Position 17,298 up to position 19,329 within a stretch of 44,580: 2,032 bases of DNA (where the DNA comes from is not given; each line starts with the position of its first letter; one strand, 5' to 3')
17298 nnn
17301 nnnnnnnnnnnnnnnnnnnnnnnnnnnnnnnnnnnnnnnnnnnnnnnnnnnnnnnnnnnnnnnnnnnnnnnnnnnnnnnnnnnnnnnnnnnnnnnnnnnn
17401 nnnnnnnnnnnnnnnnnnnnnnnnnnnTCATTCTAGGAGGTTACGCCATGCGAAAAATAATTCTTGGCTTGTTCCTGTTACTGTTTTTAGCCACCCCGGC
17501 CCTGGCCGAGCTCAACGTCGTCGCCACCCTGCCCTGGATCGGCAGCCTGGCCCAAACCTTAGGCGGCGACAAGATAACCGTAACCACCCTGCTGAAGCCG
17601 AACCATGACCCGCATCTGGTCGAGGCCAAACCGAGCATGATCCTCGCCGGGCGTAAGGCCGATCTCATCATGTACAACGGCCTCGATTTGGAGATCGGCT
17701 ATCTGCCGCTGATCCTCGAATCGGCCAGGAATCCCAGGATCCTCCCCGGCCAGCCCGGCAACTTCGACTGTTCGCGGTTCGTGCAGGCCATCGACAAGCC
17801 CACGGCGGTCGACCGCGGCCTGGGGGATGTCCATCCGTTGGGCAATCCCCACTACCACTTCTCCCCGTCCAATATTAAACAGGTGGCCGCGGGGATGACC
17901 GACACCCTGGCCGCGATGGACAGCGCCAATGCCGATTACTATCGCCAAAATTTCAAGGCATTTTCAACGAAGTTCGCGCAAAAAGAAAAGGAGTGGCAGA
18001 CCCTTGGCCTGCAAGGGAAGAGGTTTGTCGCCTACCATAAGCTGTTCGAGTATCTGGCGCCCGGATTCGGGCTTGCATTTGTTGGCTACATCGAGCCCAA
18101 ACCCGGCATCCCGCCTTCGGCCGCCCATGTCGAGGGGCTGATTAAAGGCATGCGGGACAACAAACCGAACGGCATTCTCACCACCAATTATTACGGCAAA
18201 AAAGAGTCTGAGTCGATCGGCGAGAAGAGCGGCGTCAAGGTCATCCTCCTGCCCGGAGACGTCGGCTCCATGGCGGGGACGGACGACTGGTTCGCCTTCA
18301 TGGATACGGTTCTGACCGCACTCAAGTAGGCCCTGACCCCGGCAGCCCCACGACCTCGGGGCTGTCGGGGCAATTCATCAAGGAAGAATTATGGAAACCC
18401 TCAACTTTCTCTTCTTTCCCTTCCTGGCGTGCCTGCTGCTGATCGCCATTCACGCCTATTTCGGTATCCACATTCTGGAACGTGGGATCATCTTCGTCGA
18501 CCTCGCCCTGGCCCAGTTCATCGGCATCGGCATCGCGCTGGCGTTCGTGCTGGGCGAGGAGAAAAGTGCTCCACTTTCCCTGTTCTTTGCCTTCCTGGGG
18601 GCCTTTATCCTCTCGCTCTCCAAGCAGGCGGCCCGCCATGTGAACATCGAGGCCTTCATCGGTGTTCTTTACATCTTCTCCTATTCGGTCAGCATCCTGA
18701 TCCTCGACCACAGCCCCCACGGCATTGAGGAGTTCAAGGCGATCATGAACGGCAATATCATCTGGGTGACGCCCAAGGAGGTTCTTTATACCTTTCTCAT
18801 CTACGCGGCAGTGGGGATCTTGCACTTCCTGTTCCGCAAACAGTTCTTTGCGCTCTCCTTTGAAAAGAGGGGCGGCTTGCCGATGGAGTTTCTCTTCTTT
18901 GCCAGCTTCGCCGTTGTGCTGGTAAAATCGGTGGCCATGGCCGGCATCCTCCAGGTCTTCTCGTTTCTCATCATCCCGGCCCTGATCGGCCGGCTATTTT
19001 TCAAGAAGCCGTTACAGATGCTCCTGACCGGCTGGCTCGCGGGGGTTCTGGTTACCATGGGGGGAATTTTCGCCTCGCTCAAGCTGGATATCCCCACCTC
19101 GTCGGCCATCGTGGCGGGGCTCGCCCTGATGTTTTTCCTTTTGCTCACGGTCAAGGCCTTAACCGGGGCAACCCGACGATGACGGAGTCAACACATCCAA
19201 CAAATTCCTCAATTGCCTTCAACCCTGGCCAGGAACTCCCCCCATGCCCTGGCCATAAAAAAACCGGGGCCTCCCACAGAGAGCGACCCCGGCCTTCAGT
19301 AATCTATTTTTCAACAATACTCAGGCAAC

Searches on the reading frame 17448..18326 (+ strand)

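Call 59: search_protein_families(library=ncbifam, proteins=[window:17448-18326:+], max_evalue=1e-8)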
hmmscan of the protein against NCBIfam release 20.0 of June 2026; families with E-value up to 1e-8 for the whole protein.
window:17448-18326:+ (293 aa): 8 families
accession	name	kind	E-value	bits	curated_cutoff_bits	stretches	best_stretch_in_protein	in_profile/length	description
NF040870.1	AztC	equivalog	3.7e-30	105.3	350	1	24-268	1-245/277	zinc ABC transporter substrate-binding protein AztC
NF053842.1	MnTportMntCDein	equivalog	2.8e-18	66.1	400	1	20-265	4-248/281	manganese ABC transporter substrate-binding protein MntC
TIGR03772.1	anch_rpt_subst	equivalog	6.7e-18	64.6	350.45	1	128-271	312-461/486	anchored repeat ABC transporter, substrate-binding protein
NF007091.2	PRK09545.1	equivalog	8.9e-14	51.4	268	1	133-266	150-285/318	zinc ABC transporter substrate-binding protein ZnuA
NF047355.1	ABC_bind_Mn_Staph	exception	3.7e-11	42.8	500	1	21-215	32-223/309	manganese ABC transporter substrate-binding lipoprotein MntC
NF040928.1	ABC_lipo_SloC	subfamily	8.6e-11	41.5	525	1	21-263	27-266/304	metal ABC transporter substrate-binding lipoprotein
NF053703.1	Mn_SBP_EfaA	exception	3.6e-10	39.5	485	1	20-208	34-218/310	Mn/Fe ABC transporter substrate-binding lipoprotein EfaA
NF033605.1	Zn_bnd_ABC_AdcA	exception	4.2e-09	35.9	700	0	132-261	152-282/517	zinc ABC transporter substrate-binding lipoprotein AdcA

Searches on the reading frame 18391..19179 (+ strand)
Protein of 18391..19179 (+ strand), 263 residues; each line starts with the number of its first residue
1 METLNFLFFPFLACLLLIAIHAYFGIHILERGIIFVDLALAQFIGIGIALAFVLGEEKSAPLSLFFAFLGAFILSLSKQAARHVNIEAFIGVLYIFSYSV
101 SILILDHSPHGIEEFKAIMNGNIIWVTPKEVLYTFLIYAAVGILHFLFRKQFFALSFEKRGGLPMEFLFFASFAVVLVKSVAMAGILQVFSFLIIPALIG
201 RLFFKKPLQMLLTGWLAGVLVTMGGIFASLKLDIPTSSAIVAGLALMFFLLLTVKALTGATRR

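Call 59: search_protein_families(library=ncbifam, proteins=[window:18391-19179:+], max_evalue=1e-8)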
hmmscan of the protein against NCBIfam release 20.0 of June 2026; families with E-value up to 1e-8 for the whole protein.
window:18391-19179:+ (263 aa): 2 families
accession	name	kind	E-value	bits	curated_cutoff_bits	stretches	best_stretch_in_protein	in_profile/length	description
NF040871.1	AztB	equivalog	1.5e-16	60.9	280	1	5-242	10-252/254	zinc ABC transporter permease AztB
TIGR03770.1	anch_rpt_perm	equivalog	1.7e-14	54.2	296.8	1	10-250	20-265/270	anchored repeat-type ABC transporter permease subunit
